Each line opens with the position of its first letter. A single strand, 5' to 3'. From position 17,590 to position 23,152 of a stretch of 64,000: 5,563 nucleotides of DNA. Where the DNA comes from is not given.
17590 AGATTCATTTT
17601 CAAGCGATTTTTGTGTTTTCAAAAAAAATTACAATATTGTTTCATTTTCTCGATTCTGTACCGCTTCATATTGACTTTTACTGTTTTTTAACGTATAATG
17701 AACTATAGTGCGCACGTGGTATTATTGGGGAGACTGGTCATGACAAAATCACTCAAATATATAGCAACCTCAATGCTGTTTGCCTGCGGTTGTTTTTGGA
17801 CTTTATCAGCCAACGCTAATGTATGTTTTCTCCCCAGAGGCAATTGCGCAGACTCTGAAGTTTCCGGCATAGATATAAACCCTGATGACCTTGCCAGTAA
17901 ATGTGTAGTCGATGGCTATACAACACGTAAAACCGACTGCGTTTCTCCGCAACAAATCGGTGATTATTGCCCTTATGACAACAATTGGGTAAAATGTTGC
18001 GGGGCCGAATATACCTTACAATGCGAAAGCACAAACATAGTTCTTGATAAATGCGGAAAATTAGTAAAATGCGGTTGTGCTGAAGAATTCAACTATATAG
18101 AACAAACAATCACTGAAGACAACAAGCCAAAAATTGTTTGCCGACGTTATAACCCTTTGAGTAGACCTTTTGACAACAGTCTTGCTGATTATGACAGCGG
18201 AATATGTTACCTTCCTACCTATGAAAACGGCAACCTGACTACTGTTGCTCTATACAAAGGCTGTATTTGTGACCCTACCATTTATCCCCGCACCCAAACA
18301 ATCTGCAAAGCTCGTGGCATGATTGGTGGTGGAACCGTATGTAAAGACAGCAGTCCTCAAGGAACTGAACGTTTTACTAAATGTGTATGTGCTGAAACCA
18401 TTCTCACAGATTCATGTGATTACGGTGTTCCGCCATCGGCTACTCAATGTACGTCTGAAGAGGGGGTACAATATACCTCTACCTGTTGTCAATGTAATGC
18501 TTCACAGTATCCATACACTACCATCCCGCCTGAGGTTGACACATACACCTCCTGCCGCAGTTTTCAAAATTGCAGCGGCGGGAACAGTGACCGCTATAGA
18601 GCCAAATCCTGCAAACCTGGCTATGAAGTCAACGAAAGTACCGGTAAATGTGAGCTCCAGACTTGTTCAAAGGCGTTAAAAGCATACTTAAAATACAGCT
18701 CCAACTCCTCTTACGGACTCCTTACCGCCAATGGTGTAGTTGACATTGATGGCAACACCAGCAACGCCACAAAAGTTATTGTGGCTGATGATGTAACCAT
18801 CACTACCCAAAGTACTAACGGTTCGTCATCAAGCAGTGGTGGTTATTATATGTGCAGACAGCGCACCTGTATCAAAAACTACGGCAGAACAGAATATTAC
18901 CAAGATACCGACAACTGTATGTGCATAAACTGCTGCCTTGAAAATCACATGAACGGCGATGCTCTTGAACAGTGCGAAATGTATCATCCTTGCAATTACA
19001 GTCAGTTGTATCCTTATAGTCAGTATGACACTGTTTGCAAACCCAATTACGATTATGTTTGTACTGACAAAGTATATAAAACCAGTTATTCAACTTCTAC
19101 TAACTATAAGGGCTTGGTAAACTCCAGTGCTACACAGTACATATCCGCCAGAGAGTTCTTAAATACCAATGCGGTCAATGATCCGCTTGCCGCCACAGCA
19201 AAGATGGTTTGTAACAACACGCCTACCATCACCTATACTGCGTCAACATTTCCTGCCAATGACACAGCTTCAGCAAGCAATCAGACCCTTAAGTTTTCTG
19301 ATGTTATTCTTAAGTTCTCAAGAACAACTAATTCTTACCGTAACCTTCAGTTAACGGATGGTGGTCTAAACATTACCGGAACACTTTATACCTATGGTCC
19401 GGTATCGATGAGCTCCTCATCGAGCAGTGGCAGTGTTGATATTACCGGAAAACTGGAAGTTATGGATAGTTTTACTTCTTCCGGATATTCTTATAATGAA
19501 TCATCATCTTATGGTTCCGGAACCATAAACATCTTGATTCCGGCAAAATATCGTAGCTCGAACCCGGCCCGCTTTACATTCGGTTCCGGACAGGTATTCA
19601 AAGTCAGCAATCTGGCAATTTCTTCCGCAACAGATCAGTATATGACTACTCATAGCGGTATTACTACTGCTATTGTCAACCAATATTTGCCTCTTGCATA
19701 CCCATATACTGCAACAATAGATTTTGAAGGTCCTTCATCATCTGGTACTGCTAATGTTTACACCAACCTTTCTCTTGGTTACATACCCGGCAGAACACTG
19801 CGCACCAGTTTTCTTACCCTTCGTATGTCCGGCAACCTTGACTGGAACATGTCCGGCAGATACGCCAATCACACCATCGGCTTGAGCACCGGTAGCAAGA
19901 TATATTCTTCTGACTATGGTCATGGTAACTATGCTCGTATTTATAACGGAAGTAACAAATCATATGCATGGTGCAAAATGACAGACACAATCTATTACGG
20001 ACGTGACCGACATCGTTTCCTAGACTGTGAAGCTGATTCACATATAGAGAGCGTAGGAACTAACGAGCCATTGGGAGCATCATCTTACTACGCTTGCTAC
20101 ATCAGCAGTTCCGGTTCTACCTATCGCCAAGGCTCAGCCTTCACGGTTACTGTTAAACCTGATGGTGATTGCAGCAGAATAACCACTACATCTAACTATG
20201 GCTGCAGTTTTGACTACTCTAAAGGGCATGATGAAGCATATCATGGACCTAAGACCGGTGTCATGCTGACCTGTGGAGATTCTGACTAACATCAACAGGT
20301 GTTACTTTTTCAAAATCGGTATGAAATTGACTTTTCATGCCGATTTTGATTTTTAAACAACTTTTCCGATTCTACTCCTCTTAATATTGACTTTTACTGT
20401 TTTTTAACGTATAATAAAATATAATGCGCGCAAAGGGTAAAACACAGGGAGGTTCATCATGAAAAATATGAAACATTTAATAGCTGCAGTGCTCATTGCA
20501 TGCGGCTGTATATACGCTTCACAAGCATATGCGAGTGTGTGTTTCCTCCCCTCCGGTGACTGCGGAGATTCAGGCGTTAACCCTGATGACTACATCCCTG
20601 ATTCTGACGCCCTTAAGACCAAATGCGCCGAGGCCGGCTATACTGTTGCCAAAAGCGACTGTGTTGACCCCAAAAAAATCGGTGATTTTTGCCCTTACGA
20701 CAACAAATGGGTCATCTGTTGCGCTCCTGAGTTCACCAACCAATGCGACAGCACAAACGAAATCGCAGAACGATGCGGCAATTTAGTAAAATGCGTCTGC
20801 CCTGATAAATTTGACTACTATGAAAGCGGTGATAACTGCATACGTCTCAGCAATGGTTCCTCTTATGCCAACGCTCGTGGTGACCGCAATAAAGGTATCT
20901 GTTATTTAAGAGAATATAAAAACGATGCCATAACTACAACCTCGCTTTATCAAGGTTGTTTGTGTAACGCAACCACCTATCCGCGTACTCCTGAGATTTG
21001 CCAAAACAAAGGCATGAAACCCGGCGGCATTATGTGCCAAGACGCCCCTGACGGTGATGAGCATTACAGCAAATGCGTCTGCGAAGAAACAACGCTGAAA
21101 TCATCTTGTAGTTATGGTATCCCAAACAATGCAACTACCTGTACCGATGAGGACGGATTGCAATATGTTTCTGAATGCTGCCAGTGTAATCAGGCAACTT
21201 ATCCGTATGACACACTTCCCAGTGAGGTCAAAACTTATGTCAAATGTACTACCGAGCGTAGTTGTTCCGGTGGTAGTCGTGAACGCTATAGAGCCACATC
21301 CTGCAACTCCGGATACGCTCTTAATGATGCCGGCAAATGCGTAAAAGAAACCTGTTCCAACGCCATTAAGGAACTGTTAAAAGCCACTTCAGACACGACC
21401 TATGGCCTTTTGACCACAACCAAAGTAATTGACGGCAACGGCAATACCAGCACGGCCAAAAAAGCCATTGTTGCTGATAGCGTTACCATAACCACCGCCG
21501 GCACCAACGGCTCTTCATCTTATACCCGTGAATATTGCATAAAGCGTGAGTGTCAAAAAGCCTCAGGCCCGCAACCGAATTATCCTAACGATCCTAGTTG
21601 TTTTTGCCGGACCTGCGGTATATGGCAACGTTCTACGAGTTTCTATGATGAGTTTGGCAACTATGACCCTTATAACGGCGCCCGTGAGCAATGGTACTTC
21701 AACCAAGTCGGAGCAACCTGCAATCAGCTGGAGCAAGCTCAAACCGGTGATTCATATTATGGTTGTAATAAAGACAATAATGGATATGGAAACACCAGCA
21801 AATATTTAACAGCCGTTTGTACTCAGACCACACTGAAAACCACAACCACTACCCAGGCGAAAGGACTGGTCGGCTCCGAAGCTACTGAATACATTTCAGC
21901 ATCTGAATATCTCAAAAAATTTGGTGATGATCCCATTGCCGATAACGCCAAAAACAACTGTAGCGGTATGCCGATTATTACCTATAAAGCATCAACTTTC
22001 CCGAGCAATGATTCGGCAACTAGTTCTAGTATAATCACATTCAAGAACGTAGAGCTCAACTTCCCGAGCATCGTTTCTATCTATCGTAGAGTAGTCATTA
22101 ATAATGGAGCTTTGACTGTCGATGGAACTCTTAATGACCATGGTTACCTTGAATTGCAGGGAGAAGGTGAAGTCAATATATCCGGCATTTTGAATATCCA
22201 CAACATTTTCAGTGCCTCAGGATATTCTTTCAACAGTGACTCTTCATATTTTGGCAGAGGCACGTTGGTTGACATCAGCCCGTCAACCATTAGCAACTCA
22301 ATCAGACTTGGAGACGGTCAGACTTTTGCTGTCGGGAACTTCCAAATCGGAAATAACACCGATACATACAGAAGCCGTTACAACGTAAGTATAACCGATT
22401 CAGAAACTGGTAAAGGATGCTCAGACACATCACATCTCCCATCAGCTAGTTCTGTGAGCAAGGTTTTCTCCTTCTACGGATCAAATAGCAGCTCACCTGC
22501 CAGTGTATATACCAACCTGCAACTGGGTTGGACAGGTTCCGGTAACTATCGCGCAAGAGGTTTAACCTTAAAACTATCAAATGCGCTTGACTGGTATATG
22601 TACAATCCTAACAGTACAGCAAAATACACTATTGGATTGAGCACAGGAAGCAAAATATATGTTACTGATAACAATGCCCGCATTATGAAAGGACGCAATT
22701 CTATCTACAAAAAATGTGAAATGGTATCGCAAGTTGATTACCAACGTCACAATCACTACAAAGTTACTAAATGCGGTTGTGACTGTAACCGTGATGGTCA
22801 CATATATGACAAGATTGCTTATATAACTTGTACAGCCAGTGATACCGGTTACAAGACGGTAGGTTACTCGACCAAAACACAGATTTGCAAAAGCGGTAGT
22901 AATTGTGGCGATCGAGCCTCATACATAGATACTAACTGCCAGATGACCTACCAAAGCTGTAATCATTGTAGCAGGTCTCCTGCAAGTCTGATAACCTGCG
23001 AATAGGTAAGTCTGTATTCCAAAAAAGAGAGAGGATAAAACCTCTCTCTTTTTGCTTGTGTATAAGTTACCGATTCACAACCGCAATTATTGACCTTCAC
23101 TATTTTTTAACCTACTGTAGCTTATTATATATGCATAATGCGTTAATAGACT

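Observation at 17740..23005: Tandem pair of ~850-aa, extremely cysteine-rich secreted paralogs with no recognisable family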

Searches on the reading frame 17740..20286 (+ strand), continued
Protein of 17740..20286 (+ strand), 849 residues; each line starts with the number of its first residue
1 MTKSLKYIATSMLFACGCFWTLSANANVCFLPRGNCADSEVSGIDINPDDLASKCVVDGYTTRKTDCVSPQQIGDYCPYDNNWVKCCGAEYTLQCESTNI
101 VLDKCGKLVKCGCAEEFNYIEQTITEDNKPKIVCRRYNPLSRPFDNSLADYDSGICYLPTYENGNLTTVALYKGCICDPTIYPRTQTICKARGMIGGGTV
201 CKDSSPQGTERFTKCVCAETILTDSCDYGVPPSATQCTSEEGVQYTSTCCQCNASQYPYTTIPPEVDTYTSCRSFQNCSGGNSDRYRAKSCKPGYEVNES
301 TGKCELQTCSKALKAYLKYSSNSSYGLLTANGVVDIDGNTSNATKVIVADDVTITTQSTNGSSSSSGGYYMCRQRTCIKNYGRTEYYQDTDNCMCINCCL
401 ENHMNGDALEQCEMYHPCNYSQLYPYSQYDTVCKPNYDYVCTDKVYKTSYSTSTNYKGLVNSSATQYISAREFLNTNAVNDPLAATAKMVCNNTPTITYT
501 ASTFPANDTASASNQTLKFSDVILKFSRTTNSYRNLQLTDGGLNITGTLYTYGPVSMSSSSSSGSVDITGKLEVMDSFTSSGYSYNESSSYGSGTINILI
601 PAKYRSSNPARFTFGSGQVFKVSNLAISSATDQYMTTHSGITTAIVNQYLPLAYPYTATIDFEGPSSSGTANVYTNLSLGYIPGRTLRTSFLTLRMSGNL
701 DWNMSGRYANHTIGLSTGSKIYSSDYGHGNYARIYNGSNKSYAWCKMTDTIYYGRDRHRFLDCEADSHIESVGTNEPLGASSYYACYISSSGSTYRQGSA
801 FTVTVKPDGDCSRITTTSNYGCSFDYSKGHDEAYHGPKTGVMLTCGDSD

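Call 72: predict_structure(alignment_id=A3)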
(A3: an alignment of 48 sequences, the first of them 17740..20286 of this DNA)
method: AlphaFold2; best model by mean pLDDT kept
length: 849 residues; sequences in the alignment: 48
mean_pLDDT: 81.6   pTM: 0.66
mean pLDDT of the five models: 81.6, 79.2, 78.9, 77.9, 77.4
residues with pLDDT >= 90: 430; 70-90: 237; 50-70: 52; < 50: 130
segments of 3 or more residues with pLDDT < 50: 1-5, 7-45, 383-425, 427-431, 641-647, 756-779, 830-832, 834-837
pLDDT, mean of each block of 10 residues (from residue 1): 41 44 40 37 54 85 87 89 90 87 90 91 89 87 88 89 86 90 90 87 84 88 90 88 89 93 95 92 94 92 94 91 93 95 97 96 89 75 45 37 40 41 47 66 87 93 97 93 92 97 92 92 98 97 97 96 89 98 87 89 94 96 96 68 50 88 94 97 91 97 87 96 94 91 92 53 43 41 86 86 63 72 71 54 85
secondary structure, 60 per line:
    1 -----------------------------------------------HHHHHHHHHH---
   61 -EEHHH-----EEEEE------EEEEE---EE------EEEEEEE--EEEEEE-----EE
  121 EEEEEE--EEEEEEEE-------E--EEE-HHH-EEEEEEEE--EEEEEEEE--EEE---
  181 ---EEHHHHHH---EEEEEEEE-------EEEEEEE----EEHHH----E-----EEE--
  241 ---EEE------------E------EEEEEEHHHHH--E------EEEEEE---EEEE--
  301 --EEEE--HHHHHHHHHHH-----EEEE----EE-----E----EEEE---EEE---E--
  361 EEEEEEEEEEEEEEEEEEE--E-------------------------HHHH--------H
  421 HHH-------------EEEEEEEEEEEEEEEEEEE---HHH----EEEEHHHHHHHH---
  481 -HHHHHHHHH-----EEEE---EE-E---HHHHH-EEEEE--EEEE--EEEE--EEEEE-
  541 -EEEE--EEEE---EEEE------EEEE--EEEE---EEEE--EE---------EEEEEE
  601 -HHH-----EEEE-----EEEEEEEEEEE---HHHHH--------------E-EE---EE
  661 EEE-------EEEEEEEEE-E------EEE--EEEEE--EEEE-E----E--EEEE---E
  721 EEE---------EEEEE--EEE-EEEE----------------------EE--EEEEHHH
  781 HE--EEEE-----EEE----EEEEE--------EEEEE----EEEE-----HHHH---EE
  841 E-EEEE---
elements in order (helices of 4 or more, strands of 3 or more residues): H48-57 E72-76 E83-87 E99-105 E108-113 E119-126 E129-136 E147-149 E155-162 E165-172 E175-177 H186-191 E195-202 E210-216 E236-238 E244-246 E266-271 H272-276 E286-291 E295-298 E303-306 H309-319 E325-328 E345-348 E352-354 E361-379 H408-411 H420-423 E437-455 E466-469 H470-477 H482-490 E496-499 H510-514 E516-520 E523-526 E529-532 E535-539 E542-545 E548-551 E555-558 E565-568 E571-574 E578-581 E595-600 E610-613 E619-629 H633-637 E659-663 E671-679 E688-690 E693-697 E700-703 E713-716 E720-723 E733-737 E740-742 E744-747 E774-777 H778-781 E785-788 E794-796 E801-805 E814-818 E823-826 H832-835 E839-841 E843-846

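Call 76: fold_search(model_id=the predicted structure, library=pdb)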
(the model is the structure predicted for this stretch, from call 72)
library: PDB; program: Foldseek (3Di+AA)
matches with E <= 10: 21; with E <= 0.001: 0
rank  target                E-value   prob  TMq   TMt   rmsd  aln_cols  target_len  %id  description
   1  4ru5_A                9.1e-01  0.04  0.09  0.11  15.9       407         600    8  Crystal Structure of the Pseudomonas phage phi297 tailspike gp61 (released 2015-11-18)
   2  1z3g_A                1.0e+00  0.04  0.05  0.15  24.4       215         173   16  Crystal structure of complex between Pvs25 and Fab fragment of malaria transmission blocking antibody 2A8 (released 2005-12-06)
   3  7y5n_D                1.8e+00  0.03  0.05  0.09  18.0       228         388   15  Structure of 1:1 PAPP-A.ProMBP complex(half map) (released 2023-01-11)
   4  1z1y_A                2.4e+00  0.02  0.04  0.11  28.3       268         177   11  Crystal structure of Methylated Pvs25, an ookinete protein from Plasmodium vivax (released 2005-12-06)
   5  9cu8_B                3.0e+00  0.08  0.07  0.22  12.0       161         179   10  Crystal Structure of TNFR2 TNFR2_mb1 Complex (released 2024-12-04)
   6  4i9x_D                5.7e+00  0.04  0.05  0.23  13.1       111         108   16  Crystal structure of human cytomegalovirus glycoprotein UL141 targeting the death receptor TRAIL-R2 (released 2013-04-03)
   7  7kob                  5.7e+00  0.01  0.07  0.12  15.8       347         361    7  Crystal structure of antigen 43b from Escherichia coli CFT073 (released 2022-03-09)
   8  6t3j_E                6.0e+00  0.04  0.05  0.21  13.3       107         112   16  Dual Epitope Targeting by Anti-DR5 Antibodies (released 2020-09-16)
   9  7o9q_B                6.0e+00  0.01  0.07  0.15  15.8       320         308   11  Crystal structure of the Awp1 (adhesin-like wall protein 1) A-domain from Candida glabrata (released 2021-12-15)
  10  3m7h_A                6.2e+00  0.03  0.05  0.11  10.1        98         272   13  Crystal structure of the bacteriocin LLPA from Pseudomonas sp. (released 2011-03-23)
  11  3tto_B                6.2e+00  0.01  0.03  0.03  31.3       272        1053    9  Crystal structure of Leuconostoc mesenteroides NRRL B-1299 N-terminally truncated dextransucrase DSR-E in triclinic fo (released 2012-01-25)
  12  7koh_D                6.6e+00  0.01  0.05  0.07  19.1       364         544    9  Crystal structure of antigen 43 from Escherichia coli EDL933 (released 2022-03-09)
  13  2x3h_A                6.9e+00  0.01  0.09  0.13  20.6       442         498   13  COLIPHAGE K5A LYASE (released 2010-06-02)
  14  9h91_P                7.2e+00  0.09  0.04  0.22   8.4        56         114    7  Cryo-EM structure of the Vibrio natrigens 50S ribosomal subunit in complex with the proline-rich antimicrobial peptide (released 2025-05-21)
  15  4zbn_B                7.6e+00  0.04  0.04  0.21  13.6        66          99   12  Non-helical DNA Triplex Forms a Unique Aptamer Scaffold for High Affinity Recognition of Nerve Growth Factor (released 2015-06-10)
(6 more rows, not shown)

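Call 77: fold_search(model_id=the predicted structure, library=viral)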
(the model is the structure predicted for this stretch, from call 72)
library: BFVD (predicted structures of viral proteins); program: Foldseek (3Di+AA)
matches with E <= 10: 81; with E <= 0.001: 0
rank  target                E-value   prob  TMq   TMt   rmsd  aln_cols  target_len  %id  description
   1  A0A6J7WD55            1.7e-01  0.06  0.05  0.11  30.9       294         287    9  Uncharacterized protein [uncultured Caudovirales phage]
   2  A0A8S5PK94            6.9e-01  0.02  0.05  0.06  26.1       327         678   11  Uncharacterized protein [Podoviridae sp. ctnCN2]
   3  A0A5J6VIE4            7.3e-01  0.03  0.04  0.04  29.0       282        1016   13  Uncharacterized protein [Megaviridae environmental sample]
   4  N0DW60                8.4e-01  0.06  0.05  0.07  19.3       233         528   12  Spike glycoprotein (Fragment) [Turkey enteric coronavirus]
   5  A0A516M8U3            9.7e-01  0.04  0.10  0.10  24.6       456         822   10  (no name in the UniProt tables at hand)
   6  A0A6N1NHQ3            1.4e+00  0.20  0.11  0.17   8.0       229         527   14  Putative ORFan [Tupanvirus deep ocean]
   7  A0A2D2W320            1.6e+00  0.02  0.09  0.08  19.4       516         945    9  Tail fiber protein [Escherichia phage St11Ph5]
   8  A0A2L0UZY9            1.9e+00  0.02  0.05  0.05  29.8       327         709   13  Tail fiber protein [Agrobacterium phage Atu_ph07]
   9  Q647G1                2.2e+00  0.08  0.04  0.06  17.4       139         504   12  Uncharacterized protein [Thermoproteus tenax spherical virus 1]
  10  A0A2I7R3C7            2.3e+00  0.04  0.12  0.14  15.7       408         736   10  (no name in the UniProt tables at hand)
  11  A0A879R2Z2            2.4e+00  0.02  0.08  0.11  15.1       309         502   13  Putative tail fiber protein [Synechococcus phage S-SRM01]
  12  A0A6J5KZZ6            2.7e+00  0.03  0.11  0.18  15.1       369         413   12  Uncharacterized protein [uncultured Caudovirales phage]
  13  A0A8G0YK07            2.7e+00  0.02  0.04  0.07  24.9       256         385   12  Uncharacterized protein [Pelodiscus sinensis respiratory and hemorrhagic syndrome virus]
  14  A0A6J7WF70            2.7e+00  0.01  0.05  0.05  32.0       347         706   10  Collagen triple helix repeat [uncultured Caudovirales phage]
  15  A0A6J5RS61            2.7e+00  0.01  0.06  0.06  21.1       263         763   11  Major tropism determinant N-terminal domain-containing protein [uncultured Caudovirales phage]
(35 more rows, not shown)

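Call 81: search_protein_families(library=ncbifam, alignment_id=A3, max_evalue=0.01)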
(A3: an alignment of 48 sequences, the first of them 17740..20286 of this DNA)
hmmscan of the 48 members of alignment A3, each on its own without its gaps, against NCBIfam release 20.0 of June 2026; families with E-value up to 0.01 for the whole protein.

A. member 1, window:17740-20286:+ (849 aa): 0 families

B. families by the number of members that match (of 48 scanned): 1 family
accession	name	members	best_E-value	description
NF049942.1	DF_fam_seleno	1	0.0082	DF family (seleno)protein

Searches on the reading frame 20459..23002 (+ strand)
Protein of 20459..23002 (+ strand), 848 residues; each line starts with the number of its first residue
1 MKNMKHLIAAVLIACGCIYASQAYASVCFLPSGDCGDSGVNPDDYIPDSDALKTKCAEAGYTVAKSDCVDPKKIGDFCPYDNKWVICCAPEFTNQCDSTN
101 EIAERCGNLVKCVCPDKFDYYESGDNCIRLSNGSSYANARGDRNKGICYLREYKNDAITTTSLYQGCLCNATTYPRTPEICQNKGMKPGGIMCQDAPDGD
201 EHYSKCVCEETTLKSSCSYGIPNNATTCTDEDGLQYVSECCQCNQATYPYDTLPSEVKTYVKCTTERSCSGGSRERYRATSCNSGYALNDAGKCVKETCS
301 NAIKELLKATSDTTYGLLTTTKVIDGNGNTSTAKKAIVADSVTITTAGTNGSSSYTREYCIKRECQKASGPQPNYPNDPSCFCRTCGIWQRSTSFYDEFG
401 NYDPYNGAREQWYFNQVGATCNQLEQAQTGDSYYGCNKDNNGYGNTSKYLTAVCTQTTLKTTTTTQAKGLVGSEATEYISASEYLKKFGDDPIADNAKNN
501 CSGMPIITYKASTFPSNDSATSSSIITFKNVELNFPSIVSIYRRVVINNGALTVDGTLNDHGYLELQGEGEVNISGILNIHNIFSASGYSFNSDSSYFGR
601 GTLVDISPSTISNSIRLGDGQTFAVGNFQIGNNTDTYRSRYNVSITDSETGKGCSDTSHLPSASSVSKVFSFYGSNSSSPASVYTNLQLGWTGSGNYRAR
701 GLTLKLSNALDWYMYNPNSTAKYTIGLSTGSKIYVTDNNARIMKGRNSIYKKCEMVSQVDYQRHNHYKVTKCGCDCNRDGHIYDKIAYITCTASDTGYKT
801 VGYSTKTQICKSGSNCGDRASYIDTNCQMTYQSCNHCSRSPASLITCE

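Call 4: search_protein_families(library=pfam, proteins=[window:20459-23002:+], max_evalue=1)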
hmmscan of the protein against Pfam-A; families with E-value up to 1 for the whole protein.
window:20459-23002:+ (848 aa): 0 families

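Call 5: search_protein_families(library=ncbifam, proteins=[window:20459-23002:+], max_evalue=1)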
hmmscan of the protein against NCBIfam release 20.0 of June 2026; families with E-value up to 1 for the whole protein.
window:20459-23002:+ (848 aa): 0 families

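Call 10: search_solved_structures(query=window:20459-23002:+, max_evalue=10)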
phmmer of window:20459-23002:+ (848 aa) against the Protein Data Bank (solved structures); distinct sequences matched with E-value up to 10: 0.
